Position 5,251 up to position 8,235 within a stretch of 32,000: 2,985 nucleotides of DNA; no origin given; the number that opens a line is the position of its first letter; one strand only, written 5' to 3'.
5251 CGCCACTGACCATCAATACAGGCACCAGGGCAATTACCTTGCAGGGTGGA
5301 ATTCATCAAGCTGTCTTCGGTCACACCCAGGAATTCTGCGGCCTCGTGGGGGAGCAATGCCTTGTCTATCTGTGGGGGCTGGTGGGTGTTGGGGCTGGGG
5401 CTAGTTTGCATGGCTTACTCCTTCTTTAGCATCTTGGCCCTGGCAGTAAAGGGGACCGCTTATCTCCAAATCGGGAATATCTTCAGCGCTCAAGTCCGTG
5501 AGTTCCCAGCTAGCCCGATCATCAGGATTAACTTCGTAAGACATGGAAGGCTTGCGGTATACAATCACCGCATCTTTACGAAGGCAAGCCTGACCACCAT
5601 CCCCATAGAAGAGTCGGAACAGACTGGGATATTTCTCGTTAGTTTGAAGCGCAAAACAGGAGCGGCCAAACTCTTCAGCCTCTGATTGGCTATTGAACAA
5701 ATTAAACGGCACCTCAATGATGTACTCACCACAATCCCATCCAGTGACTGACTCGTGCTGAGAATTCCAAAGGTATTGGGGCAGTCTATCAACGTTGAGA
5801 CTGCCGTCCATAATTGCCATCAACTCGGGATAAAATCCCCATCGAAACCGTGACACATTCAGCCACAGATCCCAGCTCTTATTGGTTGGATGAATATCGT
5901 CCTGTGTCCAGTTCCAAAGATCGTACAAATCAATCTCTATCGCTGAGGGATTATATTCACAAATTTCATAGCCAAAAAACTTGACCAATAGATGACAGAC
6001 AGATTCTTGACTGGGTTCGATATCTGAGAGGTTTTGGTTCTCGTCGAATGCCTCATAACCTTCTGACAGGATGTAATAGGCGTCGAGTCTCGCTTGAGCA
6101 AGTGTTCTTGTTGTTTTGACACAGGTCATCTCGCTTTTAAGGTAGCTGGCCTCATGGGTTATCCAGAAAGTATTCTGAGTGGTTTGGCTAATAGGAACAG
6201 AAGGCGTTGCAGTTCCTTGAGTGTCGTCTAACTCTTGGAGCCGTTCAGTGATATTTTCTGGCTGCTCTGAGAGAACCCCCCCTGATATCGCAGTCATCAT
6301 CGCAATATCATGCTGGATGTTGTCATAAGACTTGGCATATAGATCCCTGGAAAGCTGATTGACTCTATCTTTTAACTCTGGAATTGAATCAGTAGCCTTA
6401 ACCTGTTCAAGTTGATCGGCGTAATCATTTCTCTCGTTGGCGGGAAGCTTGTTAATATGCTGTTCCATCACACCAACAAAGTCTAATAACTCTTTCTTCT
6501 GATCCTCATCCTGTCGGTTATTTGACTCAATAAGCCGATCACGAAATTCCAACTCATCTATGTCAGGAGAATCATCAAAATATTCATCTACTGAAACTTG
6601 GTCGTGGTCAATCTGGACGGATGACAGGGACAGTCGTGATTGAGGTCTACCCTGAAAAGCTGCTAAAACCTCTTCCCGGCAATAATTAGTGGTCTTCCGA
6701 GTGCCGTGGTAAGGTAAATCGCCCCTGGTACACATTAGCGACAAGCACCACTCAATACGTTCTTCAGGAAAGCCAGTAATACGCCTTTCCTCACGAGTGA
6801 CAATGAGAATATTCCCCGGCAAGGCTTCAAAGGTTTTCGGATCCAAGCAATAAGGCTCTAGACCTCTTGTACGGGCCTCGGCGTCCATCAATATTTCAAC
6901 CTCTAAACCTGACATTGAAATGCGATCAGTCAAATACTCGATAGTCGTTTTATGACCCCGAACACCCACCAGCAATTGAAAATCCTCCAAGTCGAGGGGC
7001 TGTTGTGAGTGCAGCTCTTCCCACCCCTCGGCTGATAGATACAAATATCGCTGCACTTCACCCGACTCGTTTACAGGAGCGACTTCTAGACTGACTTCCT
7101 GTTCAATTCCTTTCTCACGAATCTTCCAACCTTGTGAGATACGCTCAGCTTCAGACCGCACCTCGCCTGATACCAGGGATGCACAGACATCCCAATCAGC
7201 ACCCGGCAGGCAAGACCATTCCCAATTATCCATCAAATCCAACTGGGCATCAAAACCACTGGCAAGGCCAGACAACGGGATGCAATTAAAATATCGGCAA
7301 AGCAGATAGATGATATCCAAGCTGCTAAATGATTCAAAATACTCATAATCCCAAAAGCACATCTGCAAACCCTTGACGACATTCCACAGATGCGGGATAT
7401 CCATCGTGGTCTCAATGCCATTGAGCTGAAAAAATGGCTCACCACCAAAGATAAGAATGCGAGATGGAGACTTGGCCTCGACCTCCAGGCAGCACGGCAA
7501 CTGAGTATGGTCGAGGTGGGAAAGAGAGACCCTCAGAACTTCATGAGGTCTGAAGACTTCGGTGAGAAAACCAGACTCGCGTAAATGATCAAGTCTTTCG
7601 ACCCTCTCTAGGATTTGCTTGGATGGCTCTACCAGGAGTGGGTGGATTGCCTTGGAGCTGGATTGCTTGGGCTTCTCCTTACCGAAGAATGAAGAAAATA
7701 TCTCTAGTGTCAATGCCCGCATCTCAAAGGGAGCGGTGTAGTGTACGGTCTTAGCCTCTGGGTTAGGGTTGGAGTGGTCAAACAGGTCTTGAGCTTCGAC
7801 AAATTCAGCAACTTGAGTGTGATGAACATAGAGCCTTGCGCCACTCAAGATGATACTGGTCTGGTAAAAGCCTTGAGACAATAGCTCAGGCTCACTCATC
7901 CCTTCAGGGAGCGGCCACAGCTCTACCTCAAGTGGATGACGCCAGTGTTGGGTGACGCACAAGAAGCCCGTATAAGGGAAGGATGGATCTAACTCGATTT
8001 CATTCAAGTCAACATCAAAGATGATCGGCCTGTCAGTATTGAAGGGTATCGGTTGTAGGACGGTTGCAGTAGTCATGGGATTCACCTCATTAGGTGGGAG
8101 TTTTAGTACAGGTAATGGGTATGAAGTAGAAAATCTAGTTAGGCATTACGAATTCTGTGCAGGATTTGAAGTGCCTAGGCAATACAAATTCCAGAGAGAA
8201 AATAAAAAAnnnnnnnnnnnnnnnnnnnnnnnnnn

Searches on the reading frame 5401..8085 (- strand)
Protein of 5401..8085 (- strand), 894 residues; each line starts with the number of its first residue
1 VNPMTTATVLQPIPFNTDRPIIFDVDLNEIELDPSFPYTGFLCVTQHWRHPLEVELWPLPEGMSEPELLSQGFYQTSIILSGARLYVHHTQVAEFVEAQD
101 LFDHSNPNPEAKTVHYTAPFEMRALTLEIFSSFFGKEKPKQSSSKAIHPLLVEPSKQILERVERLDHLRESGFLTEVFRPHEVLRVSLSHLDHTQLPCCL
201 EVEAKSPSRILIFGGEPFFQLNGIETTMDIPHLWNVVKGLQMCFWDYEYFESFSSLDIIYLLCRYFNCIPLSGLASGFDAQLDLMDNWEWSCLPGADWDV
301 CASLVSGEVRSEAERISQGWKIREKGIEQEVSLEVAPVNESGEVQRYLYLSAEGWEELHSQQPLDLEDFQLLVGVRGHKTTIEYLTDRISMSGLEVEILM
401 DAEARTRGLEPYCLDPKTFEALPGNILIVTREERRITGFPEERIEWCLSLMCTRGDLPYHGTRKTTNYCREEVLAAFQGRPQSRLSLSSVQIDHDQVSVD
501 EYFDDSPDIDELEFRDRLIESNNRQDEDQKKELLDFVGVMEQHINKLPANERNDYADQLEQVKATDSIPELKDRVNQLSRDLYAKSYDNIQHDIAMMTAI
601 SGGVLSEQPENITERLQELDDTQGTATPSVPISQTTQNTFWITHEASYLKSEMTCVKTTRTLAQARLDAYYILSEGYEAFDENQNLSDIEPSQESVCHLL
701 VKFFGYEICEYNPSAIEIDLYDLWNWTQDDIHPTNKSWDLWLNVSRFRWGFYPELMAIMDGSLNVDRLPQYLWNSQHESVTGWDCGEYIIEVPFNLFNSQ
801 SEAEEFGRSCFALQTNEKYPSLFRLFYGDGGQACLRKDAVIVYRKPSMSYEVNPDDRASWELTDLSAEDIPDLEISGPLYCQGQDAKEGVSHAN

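Call 17: search_protein_families(library=pfam, proteins=[window:5401-8085:-], max_evalue=0.01)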
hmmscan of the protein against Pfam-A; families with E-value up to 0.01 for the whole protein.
window:5401-8085:- (894 aa): 0 families

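Call 26: search_solved_structures(query=window:5401-8085:-, max_evalue=1)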
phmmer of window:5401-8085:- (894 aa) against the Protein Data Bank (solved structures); distinct sequences matched with E-value up to 1: 1.
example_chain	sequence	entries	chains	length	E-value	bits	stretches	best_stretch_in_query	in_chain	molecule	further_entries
8ccr_A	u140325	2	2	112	0.43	11.9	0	552-591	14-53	4D2 (mutant T19D)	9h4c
